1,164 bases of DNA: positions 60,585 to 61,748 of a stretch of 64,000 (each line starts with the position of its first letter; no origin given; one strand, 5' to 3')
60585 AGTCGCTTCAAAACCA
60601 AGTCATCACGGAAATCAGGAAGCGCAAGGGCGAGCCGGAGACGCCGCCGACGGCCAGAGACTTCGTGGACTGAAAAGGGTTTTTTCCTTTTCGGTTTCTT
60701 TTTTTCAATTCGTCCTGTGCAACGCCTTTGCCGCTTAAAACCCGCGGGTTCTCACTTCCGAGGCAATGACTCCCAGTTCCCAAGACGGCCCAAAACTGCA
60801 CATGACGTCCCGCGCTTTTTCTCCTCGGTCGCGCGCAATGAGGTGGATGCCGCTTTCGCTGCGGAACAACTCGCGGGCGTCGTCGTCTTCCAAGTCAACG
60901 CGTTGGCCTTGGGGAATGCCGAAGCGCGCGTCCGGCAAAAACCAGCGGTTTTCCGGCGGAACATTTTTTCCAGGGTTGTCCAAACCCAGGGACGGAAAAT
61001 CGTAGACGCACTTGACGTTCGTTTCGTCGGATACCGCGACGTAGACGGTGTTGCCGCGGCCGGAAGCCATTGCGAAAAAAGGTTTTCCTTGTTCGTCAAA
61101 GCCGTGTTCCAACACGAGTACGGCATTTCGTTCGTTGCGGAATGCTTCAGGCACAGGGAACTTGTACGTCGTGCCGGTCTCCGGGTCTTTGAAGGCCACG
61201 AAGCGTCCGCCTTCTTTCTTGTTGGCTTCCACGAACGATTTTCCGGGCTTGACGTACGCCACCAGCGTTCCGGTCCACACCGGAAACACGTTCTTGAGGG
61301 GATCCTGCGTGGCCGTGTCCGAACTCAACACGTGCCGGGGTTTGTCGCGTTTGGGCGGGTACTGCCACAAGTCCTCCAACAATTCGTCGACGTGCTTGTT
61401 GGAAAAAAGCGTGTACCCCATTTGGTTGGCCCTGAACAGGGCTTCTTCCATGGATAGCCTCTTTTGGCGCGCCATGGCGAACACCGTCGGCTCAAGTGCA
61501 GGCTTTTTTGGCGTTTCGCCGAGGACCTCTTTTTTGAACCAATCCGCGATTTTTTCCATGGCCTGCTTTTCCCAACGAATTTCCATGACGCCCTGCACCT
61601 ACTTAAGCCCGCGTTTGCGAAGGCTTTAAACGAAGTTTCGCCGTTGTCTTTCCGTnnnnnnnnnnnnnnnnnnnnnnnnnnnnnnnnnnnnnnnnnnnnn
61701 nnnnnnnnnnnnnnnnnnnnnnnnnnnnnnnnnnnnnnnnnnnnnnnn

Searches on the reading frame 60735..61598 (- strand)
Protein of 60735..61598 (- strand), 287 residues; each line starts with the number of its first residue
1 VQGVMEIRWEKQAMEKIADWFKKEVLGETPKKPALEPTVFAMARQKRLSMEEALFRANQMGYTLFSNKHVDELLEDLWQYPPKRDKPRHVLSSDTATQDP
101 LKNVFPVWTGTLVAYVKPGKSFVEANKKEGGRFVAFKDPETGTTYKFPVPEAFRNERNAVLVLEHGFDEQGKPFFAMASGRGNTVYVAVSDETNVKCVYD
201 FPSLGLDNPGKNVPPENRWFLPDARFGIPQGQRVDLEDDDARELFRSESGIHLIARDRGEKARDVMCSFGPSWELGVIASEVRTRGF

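Call 3: search_protein_families(library=pfam, proteins=[window:60735-61598:-], max_evalue=1)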
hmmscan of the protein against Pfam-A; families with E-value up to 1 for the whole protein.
window:60735-61598:- (287 aa): 0 families

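Call 4: search_protein_families(library=ncbifam, proteins=[window:60735-61598:-], max_evalue=1)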
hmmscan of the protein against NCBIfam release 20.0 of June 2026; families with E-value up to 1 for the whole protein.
window:60735-61598:- (287 aa): 0 families

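Call 5: search_protein_families(library=padloc, proteins=[window:60735-61598:-], max_evalue=1)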
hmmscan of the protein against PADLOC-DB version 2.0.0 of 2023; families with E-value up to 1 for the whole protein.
window:60735-61598:- (287 aa): 0 families

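Call 9: find_homologous_proteins(query=window:60735-61598:-, max_evalue=0.001)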
Query window:60735-61598:- (287 aa): 1 proteins with E <= 0.001 among 620 candidates.
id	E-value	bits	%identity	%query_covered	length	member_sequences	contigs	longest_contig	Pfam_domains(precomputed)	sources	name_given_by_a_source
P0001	4.5e-192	655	100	99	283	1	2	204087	-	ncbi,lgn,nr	ncbi:hypothetical protein HY572_02955 [Candidatus Micrarchaeota archaeon]|nr:hypothetical protein [C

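Call 12: find_encoding_contigs(protein=P0001, flank=10000, max_places=6)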
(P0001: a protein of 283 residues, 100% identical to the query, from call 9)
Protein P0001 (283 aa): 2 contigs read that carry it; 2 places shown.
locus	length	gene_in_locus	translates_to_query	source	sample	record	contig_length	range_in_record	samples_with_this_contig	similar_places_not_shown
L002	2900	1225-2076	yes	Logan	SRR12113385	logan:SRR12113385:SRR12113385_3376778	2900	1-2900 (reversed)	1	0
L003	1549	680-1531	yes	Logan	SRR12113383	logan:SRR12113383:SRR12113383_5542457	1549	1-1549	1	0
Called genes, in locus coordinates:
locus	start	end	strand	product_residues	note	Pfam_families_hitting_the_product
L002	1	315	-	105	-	?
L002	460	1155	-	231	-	-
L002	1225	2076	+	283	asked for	-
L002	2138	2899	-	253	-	?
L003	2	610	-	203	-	?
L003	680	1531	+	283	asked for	-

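Call 17: find_related_loci(query=window:60735-61586:-, collection=viral_contigs, flank=5000)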
Query window:60735-61586:- (283 aa) in viral_contigs; peptide patterns used: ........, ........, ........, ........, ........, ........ (x = any residue, [..] = any of these).
8 stretches matched a pattern, but none encodes a relative of the query by tblastn (E <= 1e-3).

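Call 26: search_protein_representatives(protein=window:60735-61586:-)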
Query: 283 residues. Proteins with E-value up to 0.001 (for the whole library): 279; up to 1e-10: 63; up to 1e-30: 3. The best 150 are listed.
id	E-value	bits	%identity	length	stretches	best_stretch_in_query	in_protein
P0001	1.3e-192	655.1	100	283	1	1-283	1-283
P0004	2.8e-48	181.4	60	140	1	145-282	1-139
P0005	1.8e-32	129.6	44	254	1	84-254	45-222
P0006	8.1e-29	117.5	42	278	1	91-255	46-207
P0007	1.1e-25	107.2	41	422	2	97-274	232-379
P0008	1.4e-24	103.6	39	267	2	99-272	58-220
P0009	7.6e-23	97.9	57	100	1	10-112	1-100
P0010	5.4e-19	85.3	35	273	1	26-277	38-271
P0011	1.1e-18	84.3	41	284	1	97-271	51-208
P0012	1.6e-18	83.7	38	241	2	98-253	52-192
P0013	5.5e-18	82.0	41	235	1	98-199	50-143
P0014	2.3e-17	79.9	37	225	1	97-275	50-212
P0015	9.6e-17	77.9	38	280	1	42-276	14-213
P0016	3.8e-16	76.0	38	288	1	99-252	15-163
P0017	4.4e-16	75.7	36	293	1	79-274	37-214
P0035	1.3e-12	64.4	37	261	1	44-277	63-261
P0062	6.6e-11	58.8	36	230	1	94-275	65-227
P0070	1.4e-10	57.7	29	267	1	7-282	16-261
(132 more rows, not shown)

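Call 29: search_protein_families(library=pfam, alignment_id=A5, max_evalue=0.01)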
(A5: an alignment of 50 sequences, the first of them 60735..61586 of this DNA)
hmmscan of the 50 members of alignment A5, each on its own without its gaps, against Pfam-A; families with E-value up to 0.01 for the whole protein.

A. member 1, window:60735-61586:- (283 aa): 0 families

B. families by the number of members that match (of 50 scanned): 1 family
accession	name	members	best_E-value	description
PF21293.2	RNAseD_HRDC_C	1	0.0046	Ribonuclease D, C-terminal HRDC domain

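Call 30: search_solved_structures(query=A5, max_evalue=1, show_alignments=2)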
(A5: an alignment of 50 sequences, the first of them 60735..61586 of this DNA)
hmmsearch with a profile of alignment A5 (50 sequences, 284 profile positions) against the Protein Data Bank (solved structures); distinct sequences matched with E-value up to 1: 0.

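Call 31: find_homologous_proteins(query=A5, max_evalue=0.00001)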
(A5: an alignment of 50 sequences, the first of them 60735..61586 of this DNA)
Query A5 (50 sequences) (283 aa, profile of the alignment): 8 proteins with E <= 0.00001 among 8000 candidates.
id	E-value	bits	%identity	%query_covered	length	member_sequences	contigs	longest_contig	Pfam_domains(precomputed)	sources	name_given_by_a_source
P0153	4.7e-86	307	30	85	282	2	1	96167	-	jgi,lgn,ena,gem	-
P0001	1.2e-69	253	100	100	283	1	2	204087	-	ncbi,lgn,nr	ncbi:hypothetical protein HY572_02955 [Candidatus Micrarchaeota archaeon]|nr:hypothetical protein [C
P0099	1.3e-64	236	31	73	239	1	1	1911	-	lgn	-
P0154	6.9e-63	231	29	75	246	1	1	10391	-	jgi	jgi:hypothetical protein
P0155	7.6e-58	214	31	72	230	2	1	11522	-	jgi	jgi:hypothetical protein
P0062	4.0e-54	202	32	63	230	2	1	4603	-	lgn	-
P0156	1.7e-53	200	28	83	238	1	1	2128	-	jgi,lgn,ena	-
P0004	1.3e-33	135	59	49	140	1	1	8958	-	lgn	-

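Call 33: find_encoding_contigs(protein=P0004, flank=10000, max_places=4)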
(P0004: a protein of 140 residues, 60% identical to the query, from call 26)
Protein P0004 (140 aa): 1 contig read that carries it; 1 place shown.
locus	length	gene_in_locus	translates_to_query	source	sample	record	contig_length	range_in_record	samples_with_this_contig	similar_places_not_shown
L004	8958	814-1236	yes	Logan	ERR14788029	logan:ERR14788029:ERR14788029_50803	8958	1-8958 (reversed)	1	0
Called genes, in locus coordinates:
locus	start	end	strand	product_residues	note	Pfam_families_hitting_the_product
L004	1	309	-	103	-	?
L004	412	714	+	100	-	-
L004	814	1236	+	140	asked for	-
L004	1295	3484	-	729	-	PF00009:GTP_EFTU, PF22042:EF-G_D2, PF03144:GTP_EFTU_D2, PF14492:EFG_III, PF03764:EFG_IV, PF00679:EFG_C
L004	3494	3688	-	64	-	PF04024:PspC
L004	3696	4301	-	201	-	PF00177:Ribosomal_S7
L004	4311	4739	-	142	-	PF00164:Ribosom_S12_S23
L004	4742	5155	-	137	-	PF13083:KH_KhpA-B (faint), PF07650:KH_2, PF26594:KH_NusA_2nd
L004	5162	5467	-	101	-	PF01248:Ribosomal_L7Ae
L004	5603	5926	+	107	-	PF01909:NTP_transf_2, PF18765:Polbeta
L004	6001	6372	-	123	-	-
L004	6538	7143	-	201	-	PF13419:HAD_2, PF00702:Hydrolase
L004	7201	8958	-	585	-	?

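Call 34: find_encoding_contigs(protein=P0153, flank=10000, max_places=4)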
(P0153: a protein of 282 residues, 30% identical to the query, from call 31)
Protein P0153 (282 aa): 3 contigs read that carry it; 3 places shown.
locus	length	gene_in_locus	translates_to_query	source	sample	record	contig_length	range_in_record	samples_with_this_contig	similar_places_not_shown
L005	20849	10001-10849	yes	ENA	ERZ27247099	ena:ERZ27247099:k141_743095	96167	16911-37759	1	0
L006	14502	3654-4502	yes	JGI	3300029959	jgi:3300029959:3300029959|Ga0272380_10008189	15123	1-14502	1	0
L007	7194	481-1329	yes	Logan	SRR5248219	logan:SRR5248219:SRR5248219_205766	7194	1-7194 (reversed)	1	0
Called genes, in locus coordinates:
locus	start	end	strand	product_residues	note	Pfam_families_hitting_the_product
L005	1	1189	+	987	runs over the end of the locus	PF02700:PurS (faint), PF18072:FGAR-AT_linker, PF00586:AIRS, PF02769:AIRS_C, PF00586:AIRS (weak), PF02769:AIRS_C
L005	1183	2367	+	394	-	PF13507:GATase_5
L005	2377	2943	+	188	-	PF02659:Mntp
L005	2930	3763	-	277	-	-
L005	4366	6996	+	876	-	PF01411:tRNA-synt_2c, PF07973:tRNA_SAD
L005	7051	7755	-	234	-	PF06560:GPI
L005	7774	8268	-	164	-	-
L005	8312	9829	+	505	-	PF01935:DUF87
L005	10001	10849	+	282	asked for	-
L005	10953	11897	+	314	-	PF01087:GalP_UDP_transf, PF16285:DUF4931_N (weak), PF01230:HIT (faint), PF16268:DUF4921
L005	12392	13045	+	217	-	-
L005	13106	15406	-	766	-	PF02463:SMC_N, PF13175:AAA_15 (weak), PF13476:AAA_23, PF13555:AAA_29 (weak), PF13304:AAA_21 (weak)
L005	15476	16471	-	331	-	PF05050:Methyltransf_21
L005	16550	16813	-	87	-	-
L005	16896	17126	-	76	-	PF00736:EF1_GNE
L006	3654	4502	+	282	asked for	-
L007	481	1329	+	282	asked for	-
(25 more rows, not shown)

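Call 37: predict_structure(alignment_id=A5)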
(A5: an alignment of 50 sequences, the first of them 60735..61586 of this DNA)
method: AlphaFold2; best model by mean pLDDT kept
length: 283 residues; sequences in the alignment: 50
mean_pLDDT: 87.6   pTM: 0.82
mean pLDDT of the five models: 87.6, 87.5, 87.4, 86.9, 85.1
residues with pLDDT >= 90: 183; 70-90: 57; 50-70: 35; < 50: 8
segments of 3 or more residues with pLDDT < 50: 91-93, 281-283
pLDDT, mean of each block of 10 residues (from residue 1): 79 84 71 78 95 96 94 60 53 65 97 97 97 98 98 98 95 98 98 96 69 94 97 94 96 89 97 84 40
secondary structure, 60 per line:
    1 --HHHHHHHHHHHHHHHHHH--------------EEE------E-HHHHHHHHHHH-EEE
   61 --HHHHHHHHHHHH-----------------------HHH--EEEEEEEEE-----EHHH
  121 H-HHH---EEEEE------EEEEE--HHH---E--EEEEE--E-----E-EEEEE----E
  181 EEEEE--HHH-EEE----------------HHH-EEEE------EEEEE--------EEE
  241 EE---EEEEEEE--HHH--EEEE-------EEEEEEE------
elements in order: H3-20 E35-37 H46-56 E58-60 H63-74 E103-111 H118-121 E129-133 E140-144 E156-160 E171-175 E180-185 E192-194 E215-218 E225-229 E238-242 E246-252 E260-263 E271-277

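Call 46: fold_search(model_id=the predicted structure, library=pdb)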
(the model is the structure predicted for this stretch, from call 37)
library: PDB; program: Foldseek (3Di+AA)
matches with E <= 10: 234; with E <= 0.001: 0
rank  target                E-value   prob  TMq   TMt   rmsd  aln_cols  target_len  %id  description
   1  6od8_B                2.4e-01  0.12  0.14  0.09   6.8       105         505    8  Crystal structure of a putative aspartyl-tRNA synthetase from Leishmania major Friedlin (released 2019-04-17)
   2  5ckd_B                3.1e-01  0.09  0.13  0.24  12.1        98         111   15  E. coli MazF E24A form III (released 2016-04-06)
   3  8b2q_I                3.7e-01  0.13  0.15  0.32   8.3       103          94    8  Matrix-metallopeptidase inhibitor Potempin A (PotA) from Tannerella forsythia in complex with T. forsythia karilysin. (released 2022-12-21)
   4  2qgq_A                3.9e-01  0.21  0.14  0.14   6.2        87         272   11  Crystal structure of TM_1862 from Thermotoga maritima. Northeast Structural Genomics Consortium target VR77 (released 2007-07-17)
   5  8b2n_B                3.9e-01  0.10  0.13  0.28   8.4       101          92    6  Potempin A (PotA) from Tannerella forsythia in complex with the catalytic domain of human MMP-12 (released 2022-12-21)
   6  5cqx_B                3.9e-01  0.08  0.12  0.22  11.3       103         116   18  E. coli MazF mutant E24A in complex with MazE residues 68-82 form I (released 2016-04-06)
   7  5ckf_B                4.7e-01  0.08  0.12  0.25  10.8        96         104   19  E. coli MazF E24A form I (released 2016-04-06)
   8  3h15_A                5.0e-01  0.12  0.17  0.26  11.2       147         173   14  Crystal structure of replication initiation factor MCM10-ID bound to ssDNA (released 2009-07-14)
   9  5d8e_A                5.6e-01  0.10  0.15  0.32   8.5       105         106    7  crystal structure of SSB from homo sapiens (released 2016-08-17)
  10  8b2n_D                6.0e-01  0.09  0.13  0.28   8.4       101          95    6  Potempin A (PotA) from Tannerella forsythia in complex with the catalytic domain of human MMP-12 (released 2022-12-21)
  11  5co7_E                6.0e-01  0.07  0.12  0.23  13.4        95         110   19  E. coli MazF form III (released 2016-04-06)
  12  5ckb_A                6.7e-01  0.06  0.12  0.23  12.0        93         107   18  E. coli MazF form II (released 2016-04-06)
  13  3mfb_A                7.2e-01  0.01  0.07  0.12  17.0       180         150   13  Crystal Structure of the S-type Pyocin domain of ECA1669 protein from Erwinia carotovora, Northeast Structural Genomic (released 2010-04-14)
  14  7mq8_SR               7.6e-01  0.11  0.15  0.29   6.2        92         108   15  Cryo-EM structure of the human SSU processome, state pre-A1 (released 2021-09-22)
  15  5co7_B                8.1e-01  0.05  0.12  0.22  13.0        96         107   19  E. coli MazF form III (released 2016-04-06)
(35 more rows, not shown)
